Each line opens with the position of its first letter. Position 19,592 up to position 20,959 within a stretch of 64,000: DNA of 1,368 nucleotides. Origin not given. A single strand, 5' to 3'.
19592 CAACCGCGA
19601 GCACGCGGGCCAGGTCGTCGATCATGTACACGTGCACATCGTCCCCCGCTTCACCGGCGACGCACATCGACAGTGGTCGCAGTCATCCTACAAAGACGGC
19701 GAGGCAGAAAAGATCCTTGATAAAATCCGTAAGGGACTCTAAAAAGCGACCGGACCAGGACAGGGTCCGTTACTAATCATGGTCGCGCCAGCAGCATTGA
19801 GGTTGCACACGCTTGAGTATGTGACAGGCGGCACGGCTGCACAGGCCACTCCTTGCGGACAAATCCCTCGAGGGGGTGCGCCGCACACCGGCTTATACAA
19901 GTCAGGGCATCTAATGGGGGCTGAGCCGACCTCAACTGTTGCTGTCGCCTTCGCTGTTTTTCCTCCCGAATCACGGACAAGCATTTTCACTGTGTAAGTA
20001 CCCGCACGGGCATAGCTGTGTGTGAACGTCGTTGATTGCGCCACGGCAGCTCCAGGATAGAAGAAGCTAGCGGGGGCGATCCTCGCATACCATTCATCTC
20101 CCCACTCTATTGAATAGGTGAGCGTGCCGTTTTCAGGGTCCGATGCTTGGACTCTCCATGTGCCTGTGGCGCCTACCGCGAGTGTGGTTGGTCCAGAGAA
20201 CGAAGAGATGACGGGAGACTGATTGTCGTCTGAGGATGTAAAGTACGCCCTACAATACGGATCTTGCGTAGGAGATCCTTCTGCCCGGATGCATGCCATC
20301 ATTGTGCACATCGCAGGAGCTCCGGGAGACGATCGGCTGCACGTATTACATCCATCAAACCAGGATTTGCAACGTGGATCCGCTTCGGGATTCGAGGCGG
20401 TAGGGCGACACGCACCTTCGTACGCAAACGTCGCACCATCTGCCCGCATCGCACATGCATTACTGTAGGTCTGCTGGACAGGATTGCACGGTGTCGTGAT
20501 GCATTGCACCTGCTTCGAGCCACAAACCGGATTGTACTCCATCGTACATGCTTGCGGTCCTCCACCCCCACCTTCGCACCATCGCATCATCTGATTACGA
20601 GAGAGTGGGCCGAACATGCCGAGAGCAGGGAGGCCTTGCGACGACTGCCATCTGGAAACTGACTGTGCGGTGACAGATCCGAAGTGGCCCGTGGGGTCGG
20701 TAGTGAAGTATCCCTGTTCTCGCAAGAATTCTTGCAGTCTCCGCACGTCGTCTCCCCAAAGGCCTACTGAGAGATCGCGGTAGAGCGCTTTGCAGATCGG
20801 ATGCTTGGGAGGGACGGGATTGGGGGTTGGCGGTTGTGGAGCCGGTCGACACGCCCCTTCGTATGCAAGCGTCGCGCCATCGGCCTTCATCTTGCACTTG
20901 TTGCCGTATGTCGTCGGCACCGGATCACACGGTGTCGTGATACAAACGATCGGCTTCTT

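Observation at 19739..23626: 1295-aa secreted mosaic protein with three Kazal-like protease-inhibitor domains, PKD/LamG modules and a peptidoglycan-binding domain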

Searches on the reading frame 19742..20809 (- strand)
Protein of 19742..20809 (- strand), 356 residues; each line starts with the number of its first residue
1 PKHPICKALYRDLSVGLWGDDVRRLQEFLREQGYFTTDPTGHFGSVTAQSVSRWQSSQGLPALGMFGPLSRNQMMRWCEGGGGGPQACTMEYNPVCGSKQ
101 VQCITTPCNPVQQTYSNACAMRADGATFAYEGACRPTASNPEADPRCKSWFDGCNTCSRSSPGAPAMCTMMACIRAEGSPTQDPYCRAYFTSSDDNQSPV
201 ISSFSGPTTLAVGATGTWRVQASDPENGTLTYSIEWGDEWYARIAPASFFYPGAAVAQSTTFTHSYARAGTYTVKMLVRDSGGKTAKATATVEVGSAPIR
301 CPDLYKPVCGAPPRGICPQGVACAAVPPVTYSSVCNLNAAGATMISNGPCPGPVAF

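Call 31: find_homologous_proteins(query=A4, max_evalue=1e-10)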
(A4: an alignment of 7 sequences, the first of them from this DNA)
Query A4 (7 sequences) (356 aa, profile of the alignment): 396 proteins with E <= 1e-10 among 8000 candidates; the best 120 are listed.
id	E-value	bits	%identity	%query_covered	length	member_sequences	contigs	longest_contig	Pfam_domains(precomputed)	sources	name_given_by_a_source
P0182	7.7e-226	768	54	75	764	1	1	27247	PF22352.3,PF00801.27,PF05375.20,PF01471.24,PF00050.27,PF18911.7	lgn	-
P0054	9.4e-205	698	56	75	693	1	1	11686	PF22352.3,PF00801.27,PF05375.20,PF01471.24,PF00050.27,PF18911.7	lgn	-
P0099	6.5e-199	679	55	76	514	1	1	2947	PF00801.27,PF01471.24,PF18911.7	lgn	-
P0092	7.5e-199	679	53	98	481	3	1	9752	PF01471.24,PF18911.7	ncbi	-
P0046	8.4e-198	676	55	98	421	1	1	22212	PF00801.27,PF01471.24,PF00050.27,PF18911.7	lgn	-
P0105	6.3e-194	663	51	76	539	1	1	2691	PF00801.27,PF01471.24,PF00050.27,PF18911.7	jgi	jgi:peptidoglycan hydrolase-like protein with peptidoglycan-binding domain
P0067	2.0e-188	645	44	98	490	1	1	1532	PF01471.24,PF18911.7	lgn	-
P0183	1.0e-187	642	56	76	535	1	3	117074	PF00801.27,PF01471.24,PF18911.7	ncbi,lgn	-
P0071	2.2e-187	641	41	97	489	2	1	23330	PF00801.27,PF01471.24,PF18911.7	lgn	-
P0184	3.5e-184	631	53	75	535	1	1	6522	PF00801.27,PF01471.24,PF00050.27,PF18911.7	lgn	-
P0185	1.2e-183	629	52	76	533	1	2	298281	PF00801.27,PF01471.24,PF18911.7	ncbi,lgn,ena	-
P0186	3.7e-183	627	52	76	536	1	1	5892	PF00801.27,PF01471.24,PF18911.7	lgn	-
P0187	8.0e-183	626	53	76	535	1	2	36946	PF00801.27,PF01471.24,PF18911.7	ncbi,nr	ncbi:MAG: peptidoglycan-binding protein [Candidatus Pacebacteria bacterium]|nr:peptidoglycan-binding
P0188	1.8e-182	625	56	75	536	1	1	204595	PF00801.27,PF01471.24,PF00050.27,PF18911.7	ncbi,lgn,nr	ncbi:MAG: peptidoglycan-binding protein [bacterium]|nr:peptidoglycan-binding protein [bacterium]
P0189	2.5e-182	625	52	76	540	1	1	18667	PF00801.27,PF01471.24,PF18911.7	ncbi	-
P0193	4.4e-179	614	49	77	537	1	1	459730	PF00801.27,PF01471.24,PF18911.7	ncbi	-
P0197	1.4e-176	606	56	75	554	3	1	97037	PF00801.27,PF01471.24,PF18911.7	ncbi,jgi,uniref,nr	ncbi:hypothetical protein COU18_00585 [Candidatus Kaiserbacteria bacterium CG10_big_fil_rev_8_21_14_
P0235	1.7e-164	566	51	75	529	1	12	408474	PF00801.27,PF01471.24,PF00050.27,PF18911.7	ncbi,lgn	-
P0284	1.2e-154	533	51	98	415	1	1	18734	PF00801.27,PF01471.24,PF18911.7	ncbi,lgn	-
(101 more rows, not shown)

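Call 54: find_encoding_contigs(protein=P0185, flank=6000, max_places=1)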
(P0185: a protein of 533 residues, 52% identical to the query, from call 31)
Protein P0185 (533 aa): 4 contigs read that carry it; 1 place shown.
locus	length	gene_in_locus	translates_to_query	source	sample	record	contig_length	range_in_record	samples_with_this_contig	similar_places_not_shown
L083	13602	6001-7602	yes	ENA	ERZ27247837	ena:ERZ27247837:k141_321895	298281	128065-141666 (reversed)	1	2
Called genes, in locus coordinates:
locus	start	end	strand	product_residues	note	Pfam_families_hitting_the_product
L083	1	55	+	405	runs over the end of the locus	PF00482:T2SSF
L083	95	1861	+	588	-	PF13715:CarbopepD_reg_2 (faint), PF17802:SpaA (faint), PF13620:CarboxypepD_reg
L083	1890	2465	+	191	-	-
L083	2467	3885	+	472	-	-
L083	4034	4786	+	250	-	PF00121:TIM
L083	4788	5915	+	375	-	PF00162:PGK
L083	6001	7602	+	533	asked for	PF01471:PG_binding_1, PF00801:PKD (faint), PF18911:PKD_4 (weak)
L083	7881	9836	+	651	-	PF01368:DHH, PF02272:DHHA1, PF17768:RecJ_OB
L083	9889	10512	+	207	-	PF25231:DUF7847 (faint), PF06161:DUF975 (faint)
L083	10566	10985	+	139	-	PF00075:RNase_H, PF13456:RVT_3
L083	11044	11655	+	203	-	-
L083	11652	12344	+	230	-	PF00899:ThiF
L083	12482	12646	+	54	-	-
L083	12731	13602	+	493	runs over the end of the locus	PF13567:DUF4131, PF03772:Competence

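Call 55: find_encoding_contigs(protein=P0188, flank=6000, max_places=1)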
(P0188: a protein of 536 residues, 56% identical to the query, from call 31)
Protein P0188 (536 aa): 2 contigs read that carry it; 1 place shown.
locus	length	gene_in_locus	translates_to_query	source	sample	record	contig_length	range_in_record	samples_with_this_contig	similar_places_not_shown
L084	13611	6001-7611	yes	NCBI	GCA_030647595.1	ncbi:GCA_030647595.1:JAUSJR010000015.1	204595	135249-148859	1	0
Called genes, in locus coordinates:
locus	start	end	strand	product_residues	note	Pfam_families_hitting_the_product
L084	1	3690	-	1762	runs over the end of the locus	PF01471:PG_binding_1, PF21722:Gly_rich_2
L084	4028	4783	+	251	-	PF00121:TIM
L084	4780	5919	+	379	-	PF00162:PGK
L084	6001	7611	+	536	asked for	PF01471:PG_binding_1, PF00801:PKD (faint), PF18911:PKD_4 (faint), PF00050:Kazal_1 (faint)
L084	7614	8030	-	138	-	PF11969:DcpS_C, PF01230:HIT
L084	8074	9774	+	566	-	PF01368:DHH, PF17768:RecJ_OB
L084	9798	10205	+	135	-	PF00075:RNase_H, PF13456:RVT_3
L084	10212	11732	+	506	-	PF13567:DUF4131, PF03772:Competence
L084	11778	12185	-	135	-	-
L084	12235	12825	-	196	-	PF02777:Sod_Fe_C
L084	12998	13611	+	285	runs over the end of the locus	PF00753:Lactamase_B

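Call 56: find_encoding_contigs(protein=P0193, flank=6000, max_places=1)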
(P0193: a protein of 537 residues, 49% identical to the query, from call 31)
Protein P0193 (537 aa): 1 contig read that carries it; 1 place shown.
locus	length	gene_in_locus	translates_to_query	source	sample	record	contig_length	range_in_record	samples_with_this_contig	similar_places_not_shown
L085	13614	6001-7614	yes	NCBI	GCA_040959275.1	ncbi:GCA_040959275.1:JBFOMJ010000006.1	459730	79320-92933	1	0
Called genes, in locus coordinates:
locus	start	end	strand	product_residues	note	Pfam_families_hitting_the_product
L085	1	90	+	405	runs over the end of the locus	PF00482:T2SSF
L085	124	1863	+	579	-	PF13620:CarboxypepD_reg (weak), PF17802:SpaA (faint), PF13620:CarboxypepD_reg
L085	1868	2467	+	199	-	-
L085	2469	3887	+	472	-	-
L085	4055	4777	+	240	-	PF00121:TIM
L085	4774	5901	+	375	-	PF00162:PGK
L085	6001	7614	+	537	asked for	PF01471:PG_binding_1, PF18911:PKD_4, PF00801:PKD (weak)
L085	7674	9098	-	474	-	PF11638:DnaA_N, PF00308:Bac_DnaA, PF08299:Bac_DnaA_C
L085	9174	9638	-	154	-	PF11969:DcpS_C, PF01230:HIT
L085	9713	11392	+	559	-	PF01368:DHH, PF02272:DHHA1, PF17768:RecJ_OB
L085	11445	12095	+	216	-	PF25231:DUF7847, PF06790:UPF0259 (weak), PF06161:DUF975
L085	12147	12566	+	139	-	PF00075:RNase_H, PF13456:RVT_3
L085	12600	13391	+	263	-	-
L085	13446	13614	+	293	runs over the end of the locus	-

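Call 57: find_encoding_contigs(protein=P0197, flank=6000, max_places=1)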
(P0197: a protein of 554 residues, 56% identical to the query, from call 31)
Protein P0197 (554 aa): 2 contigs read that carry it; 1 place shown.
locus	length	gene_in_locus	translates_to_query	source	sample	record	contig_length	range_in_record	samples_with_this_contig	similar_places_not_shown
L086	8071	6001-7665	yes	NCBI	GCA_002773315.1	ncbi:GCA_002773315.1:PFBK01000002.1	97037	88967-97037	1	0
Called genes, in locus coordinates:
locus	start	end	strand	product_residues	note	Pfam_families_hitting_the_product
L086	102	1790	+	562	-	PF13620:CarboxypepD_reg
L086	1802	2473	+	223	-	-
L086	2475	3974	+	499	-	-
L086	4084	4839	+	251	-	PF00121:TIM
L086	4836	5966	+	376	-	PF00162:PGK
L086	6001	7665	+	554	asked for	PF01471:PG_binding_1, PF00801:PKD (weak), PF18911:PKD_4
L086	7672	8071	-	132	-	PF11969:DcpS_C, PF01230:HIT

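Call 82: find_encoding_contigs(protein=P0235, flank=5000, max_places=1)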
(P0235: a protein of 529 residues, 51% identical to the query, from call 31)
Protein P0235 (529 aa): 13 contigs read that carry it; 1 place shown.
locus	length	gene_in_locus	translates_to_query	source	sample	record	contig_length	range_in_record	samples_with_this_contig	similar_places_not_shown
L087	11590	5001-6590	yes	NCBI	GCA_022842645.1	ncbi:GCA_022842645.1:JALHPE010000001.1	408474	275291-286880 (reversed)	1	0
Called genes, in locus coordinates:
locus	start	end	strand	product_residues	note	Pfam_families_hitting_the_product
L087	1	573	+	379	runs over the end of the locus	PF00162:PGK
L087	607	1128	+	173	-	-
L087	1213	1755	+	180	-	-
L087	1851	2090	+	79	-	-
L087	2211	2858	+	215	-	-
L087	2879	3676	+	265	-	PF01128:IspD (faint), PF00483:NTP_transferase, PF12804:NTP_transf_3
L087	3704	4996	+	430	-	PF01471:PG_binding_1, PF18911:PKD_4, PF00801:PKD (weak)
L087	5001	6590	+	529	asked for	PF01471:PG_binding_1, PF00801:PKD (weak), PF00050:Kazal_1 (faint), PF18911:PKD_4 (weak)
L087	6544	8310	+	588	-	PF01471:PG_binding_1 (weak)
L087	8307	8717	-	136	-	PF11969:DcpS_C, PF01230:HIT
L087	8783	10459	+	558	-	PF01368:DHH, PF17768:RecJ_OB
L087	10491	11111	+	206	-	PF25231:DUF7847, PF06790:UPF0259, PF10110:GPDPase_memb (weak), PF06161:DUF975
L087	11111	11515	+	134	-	PF00075:RNase_H, PF13456:RVT_3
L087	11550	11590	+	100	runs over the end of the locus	PF01741:MscL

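Call 83: find_encoding_contigs(protein=P0284, flank=5000, max_places=1)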
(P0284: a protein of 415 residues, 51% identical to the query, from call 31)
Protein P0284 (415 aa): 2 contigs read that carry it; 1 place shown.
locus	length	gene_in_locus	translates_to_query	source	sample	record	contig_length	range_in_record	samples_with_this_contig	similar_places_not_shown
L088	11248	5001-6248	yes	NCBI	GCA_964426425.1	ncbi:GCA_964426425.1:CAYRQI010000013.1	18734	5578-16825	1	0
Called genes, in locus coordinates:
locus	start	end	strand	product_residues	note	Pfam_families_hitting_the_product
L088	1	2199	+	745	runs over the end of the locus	PF01471:PG_binding_1, PF00801:PKD (faint), PF18911:PKD_4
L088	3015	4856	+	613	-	PF01471:PG_binding_1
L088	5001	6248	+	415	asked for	PF01471:PG_binding_1, PF18911:PKD_4, PF00801:PKD (faint)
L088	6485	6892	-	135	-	PF11969:DcpS_C, PF01230:HIT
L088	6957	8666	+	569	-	-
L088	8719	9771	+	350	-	PF06790:UPF0259, PF06161:DUF975 (weak), PF25231:DUF7847 (weak)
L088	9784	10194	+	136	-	PF00075:RNase_H, PF13456:RVT_3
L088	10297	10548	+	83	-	PF01741:MscL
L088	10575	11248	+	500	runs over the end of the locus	-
